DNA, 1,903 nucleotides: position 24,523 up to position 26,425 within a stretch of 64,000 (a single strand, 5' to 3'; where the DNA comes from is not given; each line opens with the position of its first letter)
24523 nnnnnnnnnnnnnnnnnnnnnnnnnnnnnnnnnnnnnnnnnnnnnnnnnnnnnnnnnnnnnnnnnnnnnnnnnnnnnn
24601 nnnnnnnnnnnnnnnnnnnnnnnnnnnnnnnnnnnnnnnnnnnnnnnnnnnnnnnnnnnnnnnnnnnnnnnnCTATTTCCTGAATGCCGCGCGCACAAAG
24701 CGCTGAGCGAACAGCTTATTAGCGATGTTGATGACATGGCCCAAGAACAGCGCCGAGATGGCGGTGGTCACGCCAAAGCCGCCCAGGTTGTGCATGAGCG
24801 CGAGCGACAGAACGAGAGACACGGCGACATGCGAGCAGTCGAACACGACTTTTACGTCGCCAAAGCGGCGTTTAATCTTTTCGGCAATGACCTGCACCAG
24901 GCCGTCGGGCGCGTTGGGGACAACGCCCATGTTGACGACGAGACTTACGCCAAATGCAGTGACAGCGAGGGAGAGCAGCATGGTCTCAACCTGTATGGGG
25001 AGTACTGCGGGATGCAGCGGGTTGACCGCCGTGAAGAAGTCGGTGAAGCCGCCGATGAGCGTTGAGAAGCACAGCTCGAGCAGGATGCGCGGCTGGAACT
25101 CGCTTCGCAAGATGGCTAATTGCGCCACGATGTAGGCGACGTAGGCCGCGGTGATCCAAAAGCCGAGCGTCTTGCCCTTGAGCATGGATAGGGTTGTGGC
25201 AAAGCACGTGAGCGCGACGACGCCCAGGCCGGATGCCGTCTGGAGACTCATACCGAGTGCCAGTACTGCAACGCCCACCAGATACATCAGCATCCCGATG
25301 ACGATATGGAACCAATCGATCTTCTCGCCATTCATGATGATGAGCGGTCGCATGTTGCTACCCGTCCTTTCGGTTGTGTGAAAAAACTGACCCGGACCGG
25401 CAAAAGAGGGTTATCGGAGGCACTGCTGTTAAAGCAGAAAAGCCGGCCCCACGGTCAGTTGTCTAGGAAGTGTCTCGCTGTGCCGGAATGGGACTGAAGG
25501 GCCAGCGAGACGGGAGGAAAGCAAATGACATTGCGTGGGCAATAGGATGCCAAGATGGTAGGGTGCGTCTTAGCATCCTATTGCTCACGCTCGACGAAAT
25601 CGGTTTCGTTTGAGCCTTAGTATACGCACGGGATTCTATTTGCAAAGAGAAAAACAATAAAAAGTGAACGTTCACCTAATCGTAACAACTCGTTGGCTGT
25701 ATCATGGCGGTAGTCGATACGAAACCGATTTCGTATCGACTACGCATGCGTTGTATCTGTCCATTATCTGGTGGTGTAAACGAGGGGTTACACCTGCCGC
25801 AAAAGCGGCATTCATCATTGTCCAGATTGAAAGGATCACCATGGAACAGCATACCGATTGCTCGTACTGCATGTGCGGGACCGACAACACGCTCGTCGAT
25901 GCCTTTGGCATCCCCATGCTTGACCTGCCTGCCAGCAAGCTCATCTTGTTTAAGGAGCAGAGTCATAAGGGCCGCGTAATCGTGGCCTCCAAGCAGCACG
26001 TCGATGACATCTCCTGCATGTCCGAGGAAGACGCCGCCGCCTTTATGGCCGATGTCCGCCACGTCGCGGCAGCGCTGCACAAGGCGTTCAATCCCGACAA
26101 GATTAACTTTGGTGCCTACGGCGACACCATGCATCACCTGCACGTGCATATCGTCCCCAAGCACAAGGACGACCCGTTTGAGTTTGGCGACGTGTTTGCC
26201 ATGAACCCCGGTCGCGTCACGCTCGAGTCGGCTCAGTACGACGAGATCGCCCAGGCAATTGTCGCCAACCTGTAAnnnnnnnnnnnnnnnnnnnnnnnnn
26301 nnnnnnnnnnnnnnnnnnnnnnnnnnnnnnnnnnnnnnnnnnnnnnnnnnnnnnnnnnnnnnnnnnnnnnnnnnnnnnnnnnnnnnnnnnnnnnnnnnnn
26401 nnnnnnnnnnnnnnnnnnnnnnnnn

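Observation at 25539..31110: Duplicated regulatory module whose hairpin has a conserved 22-nt loop but completely different, compensatory stems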

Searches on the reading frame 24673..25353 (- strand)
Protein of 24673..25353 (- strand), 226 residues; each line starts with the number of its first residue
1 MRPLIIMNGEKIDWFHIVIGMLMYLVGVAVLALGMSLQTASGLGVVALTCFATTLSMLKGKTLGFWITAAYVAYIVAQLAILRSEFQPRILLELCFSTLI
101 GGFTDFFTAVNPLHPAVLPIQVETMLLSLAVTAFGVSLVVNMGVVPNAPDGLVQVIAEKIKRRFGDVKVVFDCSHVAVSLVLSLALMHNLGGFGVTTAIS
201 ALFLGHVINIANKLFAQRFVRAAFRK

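Call 6: search_protein_families(library=pfam, proteins=[window:24673-25353:-])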
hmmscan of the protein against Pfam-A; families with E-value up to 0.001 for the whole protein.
window:24673-25353:- (226 aa): 1 family
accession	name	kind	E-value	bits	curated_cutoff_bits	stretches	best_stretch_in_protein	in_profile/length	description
PF19700.5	DUF6198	-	5e-16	59.4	27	1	18-215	8-205/217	Family of unknown function (DUF6198)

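Call 68: search_protein_families(library=ncbifam, proteins=[window:24673-25353:-], max_evalue=0.00001)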
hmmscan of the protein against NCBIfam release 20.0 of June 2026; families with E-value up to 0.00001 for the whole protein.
window:24673-25353:- (226 aa): 1 family
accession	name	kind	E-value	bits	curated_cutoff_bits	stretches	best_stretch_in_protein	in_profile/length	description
NF052291.1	membrane_YczE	equivalog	1.2e-06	28.5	205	1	22-211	5-182/185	membrane protein YczE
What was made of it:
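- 24673..25353 (-): DUF6198 (YczE-like) membrane protein, the gene directly downstream of the Family 5 D copy. Calls 6 and 68.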

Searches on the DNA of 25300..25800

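Call 13: search_rna_families(source=window, start=25300, end=25800, threshold=evalue, max_evalue=10)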
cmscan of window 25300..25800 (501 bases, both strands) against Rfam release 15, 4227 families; matches with E-value up to 10: 7.
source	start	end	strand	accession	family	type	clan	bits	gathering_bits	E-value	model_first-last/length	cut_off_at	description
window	25537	25586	+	RF00896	mir-787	Gene; miRNA;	-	21.2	57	0.12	1-72/72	no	mir-787 microRNA precursor family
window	25707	25753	+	RF03881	mir-59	Gene; miRNA;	-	17.9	80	0.66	1-66/66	no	mir-59 microRNA precursor family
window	25533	25591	+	RF03778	mir-483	Gene; miRNA;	-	15.4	60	4.6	1-75/75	no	mir-483 microRNA precursor family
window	25335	25398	+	RF02283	TtnuCD6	Gene; snRNA; snoRNA; CD-box;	-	15.2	50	9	1-72/72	no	Tetrahymena snoRNA TtnuCD6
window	25770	25792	+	RF01083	UPD-PK2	Cis-reg;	-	14.5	32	8.9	1-21/21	no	Pseudoknot of upstream pseudoknot domain (UPD) of the 3'UTR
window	25641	25687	+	RF00382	DnaX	Cis-reg; frameshift_element;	-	13.7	35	1.9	1-65/65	no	DnaX ribosomal frameshifting element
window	25334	25357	+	RF01304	sR5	Gene; snRNA; snoRNA; CD-box;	-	10.3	40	9.4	1-53/53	no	Small nucleolar RNA sR5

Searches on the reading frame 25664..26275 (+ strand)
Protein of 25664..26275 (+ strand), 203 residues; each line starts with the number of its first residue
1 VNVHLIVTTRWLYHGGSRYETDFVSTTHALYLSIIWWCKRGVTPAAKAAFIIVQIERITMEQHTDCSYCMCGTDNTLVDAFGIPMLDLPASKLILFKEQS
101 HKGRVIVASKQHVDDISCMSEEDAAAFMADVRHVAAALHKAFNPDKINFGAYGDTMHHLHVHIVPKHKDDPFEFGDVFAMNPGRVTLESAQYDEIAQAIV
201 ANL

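Call 6: search_protein_families(library=pfam, proteins=[window:25664-26275:+])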
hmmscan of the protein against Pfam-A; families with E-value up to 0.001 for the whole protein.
window:25664-26275:+ (203 aa): 1 family
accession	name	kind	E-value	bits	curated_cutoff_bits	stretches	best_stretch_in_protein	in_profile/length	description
PF01230.28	HIT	-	2.4e-09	38.2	21.5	1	102-168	26-97/98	HIT domain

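Call 68: search_protein_families(library=ncbifam, proteins=[window:25664-26275:+], max_evalue=0.00001)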
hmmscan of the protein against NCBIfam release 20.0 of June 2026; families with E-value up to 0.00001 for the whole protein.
window:25664-26275:+ (203 aa): 0 families
